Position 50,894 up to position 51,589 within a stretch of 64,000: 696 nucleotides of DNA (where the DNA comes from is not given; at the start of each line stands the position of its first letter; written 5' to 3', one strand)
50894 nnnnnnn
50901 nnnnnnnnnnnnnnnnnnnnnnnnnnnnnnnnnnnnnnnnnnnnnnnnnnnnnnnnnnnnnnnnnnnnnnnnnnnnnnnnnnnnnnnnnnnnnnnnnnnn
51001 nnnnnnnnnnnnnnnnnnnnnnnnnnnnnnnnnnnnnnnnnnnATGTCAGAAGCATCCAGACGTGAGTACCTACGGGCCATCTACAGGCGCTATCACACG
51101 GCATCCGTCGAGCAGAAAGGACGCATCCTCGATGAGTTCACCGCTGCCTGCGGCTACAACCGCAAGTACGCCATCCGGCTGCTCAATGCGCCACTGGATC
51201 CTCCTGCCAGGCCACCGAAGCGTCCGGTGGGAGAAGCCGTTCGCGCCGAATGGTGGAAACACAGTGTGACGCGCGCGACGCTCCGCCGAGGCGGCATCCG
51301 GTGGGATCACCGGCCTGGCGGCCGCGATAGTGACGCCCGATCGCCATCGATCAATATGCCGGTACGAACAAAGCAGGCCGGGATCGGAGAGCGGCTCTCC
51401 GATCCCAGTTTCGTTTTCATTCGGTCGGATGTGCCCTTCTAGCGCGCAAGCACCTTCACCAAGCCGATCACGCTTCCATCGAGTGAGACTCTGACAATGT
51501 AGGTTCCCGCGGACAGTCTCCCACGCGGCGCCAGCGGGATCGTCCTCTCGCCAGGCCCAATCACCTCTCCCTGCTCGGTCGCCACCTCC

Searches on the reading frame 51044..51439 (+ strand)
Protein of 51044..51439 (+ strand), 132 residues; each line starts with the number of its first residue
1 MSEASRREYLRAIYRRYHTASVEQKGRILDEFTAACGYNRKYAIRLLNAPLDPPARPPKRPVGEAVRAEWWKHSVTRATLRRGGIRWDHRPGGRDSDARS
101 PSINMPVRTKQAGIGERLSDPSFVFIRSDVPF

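Call 10: search_protein_families(library=pfam, proteins=[window:51044-51439:+], max_evalue=1)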
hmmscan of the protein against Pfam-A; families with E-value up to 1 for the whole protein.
window:51044-51439:+ (132 aa): 0 families

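Call 11: search_protein_families(library=ncbifam, proteins=[window:51044-51439:+], max_evalue=1)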
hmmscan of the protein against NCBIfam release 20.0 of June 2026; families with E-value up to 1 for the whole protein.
window:51044-51439:+ (132 aa): 0 families

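Call 12: find_homologous_proteins(query=window:51044-51439:+, max_evalue=0.01)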
Query window:51044-51439:+ (132 aa): 32 proteins with E <= 0.01 among 42 candidates.
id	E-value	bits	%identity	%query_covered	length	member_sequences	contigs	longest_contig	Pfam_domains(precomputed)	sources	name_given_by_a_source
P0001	5.9e-84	297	100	100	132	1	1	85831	-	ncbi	-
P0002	8.1e-14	70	63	45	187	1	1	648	-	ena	-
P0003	9.1e-14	70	73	33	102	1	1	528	-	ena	-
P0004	3.2e-13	68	73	33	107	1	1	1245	-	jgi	-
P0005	1.1e-12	66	63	43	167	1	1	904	-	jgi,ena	-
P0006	1.9e-11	62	64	38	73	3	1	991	-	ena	-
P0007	7.7e-11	60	62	42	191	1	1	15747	-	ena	-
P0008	1.2e-10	59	59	39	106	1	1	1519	-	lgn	-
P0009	6.8e-10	57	61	37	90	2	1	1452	-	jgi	-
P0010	8.5e-10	57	64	38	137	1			-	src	-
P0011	2.4e-9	55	47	53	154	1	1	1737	-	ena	-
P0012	4.8e-9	54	61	37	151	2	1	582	-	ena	-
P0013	9.8e-9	53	56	47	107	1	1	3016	-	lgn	-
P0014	1.2e-8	53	55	51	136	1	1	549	-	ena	-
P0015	1.3e-8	53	55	42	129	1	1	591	-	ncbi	-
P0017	1.5e-8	53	58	42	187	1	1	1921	-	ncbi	-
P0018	1.7e-8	53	56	47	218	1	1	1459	-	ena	-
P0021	6.2e-8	51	55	47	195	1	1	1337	-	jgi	jgi:hypothetical protein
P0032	7.1e-5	41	59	35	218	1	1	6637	-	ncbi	-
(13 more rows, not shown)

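Call 14: search_protein_families(library=ncbifam, proteins=[P0018, P0032, P0007, P0021, P0017], max_evalue=1)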
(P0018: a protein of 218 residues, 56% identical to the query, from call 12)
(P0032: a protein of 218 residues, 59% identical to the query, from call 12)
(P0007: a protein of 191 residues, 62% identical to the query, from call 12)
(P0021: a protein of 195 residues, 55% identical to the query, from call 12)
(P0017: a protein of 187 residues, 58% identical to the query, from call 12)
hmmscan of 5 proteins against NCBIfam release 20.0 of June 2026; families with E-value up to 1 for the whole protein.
P0018 (218 aa): 0 families

P0032 (218 aa): 0 families

P0007 (191 aa): 0 families

P0021 (195 aa): 0 families

P0017 (187 aa): 0 families

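Call 15: search_protein_families(library=pfam, proteins=[P0018, P0032, P0007, P0021, P0017], max_evalue=1)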
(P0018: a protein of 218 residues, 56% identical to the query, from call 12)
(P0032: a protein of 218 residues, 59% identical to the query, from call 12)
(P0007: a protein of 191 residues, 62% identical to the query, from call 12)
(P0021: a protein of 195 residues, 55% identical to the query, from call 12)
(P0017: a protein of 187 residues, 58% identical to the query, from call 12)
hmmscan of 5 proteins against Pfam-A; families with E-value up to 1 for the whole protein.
P0018 (218 aa): 1 family
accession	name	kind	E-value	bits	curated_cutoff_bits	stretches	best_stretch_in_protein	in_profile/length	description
PF14555.12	UBA_4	-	0.18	12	21.8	0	29-48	4-23/43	UBA-like domain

P0032 (218 aa): 0 families

P0007 (191 aa): 0 families

P0021 (195 aa): 1 family
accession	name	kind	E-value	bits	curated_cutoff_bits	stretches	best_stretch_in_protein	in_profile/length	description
PF14555.12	UBA_4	-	0.091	13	21.8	1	28-48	3-23/43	UBA-like domain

P0017 (187 aa): 0 families
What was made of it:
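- Tried and rejected: Pfam and NCBIfam on the two plus-strand ORFs and on N-terminal fragments of relatives: no families (calls 10, 11, 14, 15).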

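Call 16: search_dna_similar(query=P0018, collection=plasmids, mode=protein, max_evalue=0.001, max_rows=15)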
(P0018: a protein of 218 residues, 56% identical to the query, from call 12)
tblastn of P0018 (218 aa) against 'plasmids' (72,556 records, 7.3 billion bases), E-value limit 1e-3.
Records with a match: 249; places in all: 413; records where one place covers at least 80% of the query: 178.
Best place of each record, by identity: <60% 249.
By first word of the organism name: Bradyrhizobium 61; Sinorhizobium 43; Rhizobium 42; Mesorhizobium 9; Mycetohabitans 9; Rhodococcus 8; Ensifer 7; Mycobacterium 7; Enterobacter 7; Novosphingobium 5; and 33 more.
By predicted mobility (MOB-suite, as given by PLSDB): conjugative 125; non-mobilizable 77; mobilizable 47.
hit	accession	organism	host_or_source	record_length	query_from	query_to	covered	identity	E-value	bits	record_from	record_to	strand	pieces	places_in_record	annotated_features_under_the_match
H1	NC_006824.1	Aromatoleum aromaticum EbN1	-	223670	1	197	90%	45.3%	2e-40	153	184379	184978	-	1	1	DDE-type integrase/transposase/recombinase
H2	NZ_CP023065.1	Sinorhizobium sp. CCBAU 05631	G.max,nodule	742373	1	197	90%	45.0%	6e-41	155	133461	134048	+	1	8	ISNCY family transposase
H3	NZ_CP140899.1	Sinorhizobium medicae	Medicago lupulina,whole organism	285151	1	197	90%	44.5%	1e-40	154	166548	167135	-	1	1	ISNCY family transposase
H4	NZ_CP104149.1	Sinorhizobium medicae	Trigonella foenum-graecum,cell culture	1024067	1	197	90%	44.5%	2e-40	153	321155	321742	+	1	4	record has no annotation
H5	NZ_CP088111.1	Sinorhizobium medicae WSM1115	cell culture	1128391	1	197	90%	44.5%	2e-40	153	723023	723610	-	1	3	record has no annotation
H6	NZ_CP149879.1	Sinorhizobium medicae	Medicago sativa,Cell Culture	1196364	1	197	90%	44.5%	2e-40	153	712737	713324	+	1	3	record has no annotation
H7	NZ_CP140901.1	Sinorhizobium medicae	Medicago lupulina,whole organism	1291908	1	197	90%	44.5%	2e-40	153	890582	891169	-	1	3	record has no annotation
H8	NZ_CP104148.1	Sinorhizobium medicae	Trigonella foenum-graecum,cell culture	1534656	1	197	90%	44.5%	2e-40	153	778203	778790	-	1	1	none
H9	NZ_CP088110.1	Sinorhizobium medicae WSM1115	cell culture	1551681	1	197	90%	44.5%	2e-40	153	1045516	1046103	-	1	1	none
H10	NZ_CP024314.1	Rhizobium sp. NXC24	Phaseolus vulgaris,cell culture,plant ...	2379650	1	197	90%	44.5%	4e-40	152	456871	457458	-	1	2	record has no annotation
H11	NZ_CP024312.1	Rhizobium sp. NXC24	Phaseolus vulgaris,cell culture,plant ...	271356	1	197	90%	44.5%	4e-40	152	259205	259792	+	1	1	ISNCY family transposase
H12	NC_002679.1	Mesorhizobium japonicum MAFF 303099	-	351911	1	197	90%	44.5%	8e-40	151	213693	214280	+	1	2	ISNCY family transposase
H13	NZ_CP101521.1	Ensifer adhaerens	cell cuture,rhizosphere soil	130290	1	197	90%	44.5%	2e-39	150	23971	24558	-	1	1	ISNCY family transposase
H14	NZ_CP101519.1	Ensifer adhaerens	cell cuture,rhizosphere soil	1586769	1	197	90%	44.5%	2e-39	150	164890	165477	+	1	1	none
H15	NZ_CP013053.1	Sinorhizobium americanum CCGM7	Phaseolus vulgaris,root nodules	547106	1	197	90%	44.0%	2e-39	150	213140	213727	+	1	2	integrase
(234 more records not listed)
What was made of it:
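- Tried and rejected: Identification needed tblastn against annotated plasmids (call 16).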

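Call 17: get_annotated_region(hit=H2, flank=2000)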
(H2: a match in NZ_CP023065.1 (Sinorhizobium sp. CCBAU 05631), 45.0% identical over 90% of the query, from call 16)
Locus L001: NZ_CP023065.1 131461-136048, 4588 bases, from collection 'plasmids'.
description: Sinorhizobium sp. CCBAU 05631 plasmid pSS05631a, complete sequence
organism: Sinorhizobium sp. CCBAU 05631 (NCBI taxid 794846)
taxonomy: Bacteria; Pseudomonadota; Alphaproteobacteria; Hyphomicrobiales; Rhizobiaceae; Sinorhizobium; Sinorhizobium sp. CCBAU 05631
host: -; source: G.max,nodule; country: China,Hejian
typing (MOB-suite, as given by PLSDB): conjugative; replicon rep_cluster_473; relaxase MOBP,MOBP,MOBQ; mating-pair formation MPF_T
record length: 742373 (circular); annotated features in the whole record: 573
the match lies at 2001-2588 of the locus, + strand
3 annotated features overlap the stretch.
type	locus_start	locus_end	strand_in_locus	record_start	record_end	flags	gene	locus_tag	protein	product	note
CDS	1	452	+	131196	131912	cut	-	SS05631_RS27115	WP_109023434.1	IS6 family transposase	-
CDS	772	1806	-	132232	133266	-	-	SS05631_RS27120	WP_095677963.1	IS110 family transposase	-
CDS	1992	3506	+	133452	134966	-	-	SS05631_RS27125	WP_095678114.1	ISNCY family transposase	-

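Call 19: search_protein_families(library=pfam, proteins=[L001:1992-3503:+], max_evalue=0.01)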
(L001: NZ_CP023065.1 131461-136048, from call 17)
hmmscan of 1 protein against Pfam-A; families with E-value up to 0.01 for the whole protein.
L001:1992-3503:+ (504 aa): 1 family
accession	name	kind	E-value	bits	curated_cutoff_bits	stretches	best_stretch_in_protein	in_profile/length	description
PF00665.32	rve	-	0.00084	20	32.6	1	167-260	7-101/102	Integrase core domain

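Call 26: find_encoding_contigs(protein=P0001, flank=10000, max_places=5)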
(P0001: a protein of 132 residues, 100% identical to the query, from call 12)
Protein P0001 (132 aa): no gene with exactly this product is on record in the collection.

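Call 29: find_encoding_contigs(protein=P0034, flank=10000, max_places=6)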
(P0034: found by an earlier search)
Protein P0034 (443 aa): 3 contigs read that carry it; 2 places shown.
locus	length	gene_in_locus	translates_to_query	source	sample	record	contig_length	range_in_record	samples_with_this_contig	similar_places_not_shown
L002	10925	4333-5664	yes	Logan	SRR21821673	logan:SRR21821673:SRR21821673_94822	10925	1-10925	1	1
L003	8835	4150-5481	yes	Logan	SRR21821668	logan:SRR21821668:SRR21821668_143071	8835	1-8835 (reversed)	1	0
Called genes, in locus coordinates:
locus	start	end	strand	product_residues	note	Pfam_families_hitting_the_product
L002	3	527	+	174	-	?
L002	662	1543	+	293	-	PF00231:ATP-synt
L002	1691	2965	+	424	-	PF07690:MFS_1, PF12832:MFS_1_like, PF13347:MFS_2, PF00083:Sugar_tr, PF05977:MFS_3, PF07690:MFS_1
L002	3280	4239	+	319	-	-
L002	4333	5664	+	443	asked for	PF15902:Sortilin-Vps10 (faint), PF02012:BNR (faint), PF14870:PSII_BNR (faint)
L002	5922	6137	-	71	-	-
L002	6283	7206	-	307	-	PF01497:Peripla_BP_2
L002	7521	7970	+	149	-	PF09424:YqeY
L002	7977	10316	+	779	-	PF00488:MutS_V, PF20297:MSSS, PF01713:Smr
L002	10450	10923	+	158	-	?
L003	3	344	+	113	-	?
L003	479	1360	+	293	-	PF00231:ATP-synt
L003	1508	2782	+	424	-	PF07690:MFS_1, PF12832:MFS_1_like, PF13347:MFS_2, PF00083:Sugar_tr, PF05977:MFS_3, PF07690:MFS_1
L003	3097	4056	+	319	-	-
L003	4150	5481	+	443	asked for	PF15902:Sortilin-Vps10 (faint), PF02012:BNR (faint), PF14870:PSII_BNR (faint)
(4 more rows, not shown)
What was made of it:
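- Tried and rejected: The 90%-cluster representative P0034 gave the informative contigs (call 29).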

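Call 39: find_encoding_contigs(protein=P0007, flank=6000, max_places=3)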
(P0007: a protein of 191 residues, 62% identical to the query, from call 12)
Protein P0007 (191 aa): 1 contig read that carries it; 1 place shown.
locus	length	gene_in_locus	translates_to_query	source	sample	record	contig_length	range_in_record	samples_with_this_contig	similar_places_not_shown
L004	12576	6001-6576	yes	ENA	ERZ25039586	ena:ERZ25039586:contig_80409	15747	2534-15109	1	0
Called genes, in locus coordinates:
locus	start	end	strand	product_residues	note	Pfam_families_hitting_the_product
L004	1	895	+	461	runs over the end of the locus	PF13517:FG-GAP_3, PF13517:FG-GAP_3 (weak), PF01839:FG-GAP (weak), PF13517:FG-GAP_3 (weak), PF01839:FG-GAP (weak), PF13517:FG-GAP_3, PF01839:FG-GAP (weak), PF13517:FG-GAP_3 (weak), +1 more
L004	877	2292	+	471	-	PF13517:FG-GAP_3, PF01839:FG-GAP (weak)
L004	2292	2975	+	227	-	PF13854:Kelch_HCF (faint), PF13415:Beta-prop_FBX42, PF24681:Kelch_KLHDC2_KLHL20_DRC7, PF24981:Beta-prop_ATRN-LZTR1 (faint)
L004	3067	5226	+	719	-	PF13415:Beta-prop_FBX42, PF24681:Kelch_KLHDC2_KLHL20_DRC7, PF24681:Kelch_KLHDC2_KLHL20_DRC7, PF24981:Beta-prop_ATRN-LZTR1, PF13415:Beta-prop_FBX42, PF24681:Kelch_KLHDC2_KLHL20_DRC7, PF24981:Beta-prop_ATRN-LZTR1, PF13415:Beta-prop_FBX42, +3 more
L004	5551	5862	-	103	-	PF01909:NTP_transf_2, PF18765:Polbeta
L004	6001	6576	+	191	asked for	-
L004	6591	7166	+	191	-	-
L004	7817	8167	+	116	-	-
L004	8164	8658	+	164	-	-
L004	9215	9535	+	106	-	-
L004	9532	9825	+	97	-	PF01909:NTP_transf_2, PF18765:Polbeta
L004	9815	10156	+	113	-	PF01934:HepT-like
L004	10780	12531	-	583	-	PF06739:SBBP (faint)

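Call 40: find_encoding_contigs(protein=P0013, flank=6000, max_places=3)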
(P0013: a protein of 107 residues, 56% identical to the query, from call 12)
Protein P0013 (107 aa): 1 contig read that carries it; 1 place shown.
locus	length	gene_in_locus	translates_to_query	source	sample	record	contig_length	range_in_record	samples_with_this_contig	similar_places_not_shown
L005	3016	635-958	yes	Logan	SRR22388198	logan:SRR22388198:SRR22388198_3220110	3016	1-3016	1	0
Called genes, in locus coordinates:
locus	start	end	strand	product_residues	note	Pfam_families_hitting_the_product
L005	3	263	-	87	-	?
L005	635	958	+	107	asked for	-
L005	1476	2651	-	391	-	PF13173:AAA_14, PF13635:DUF4143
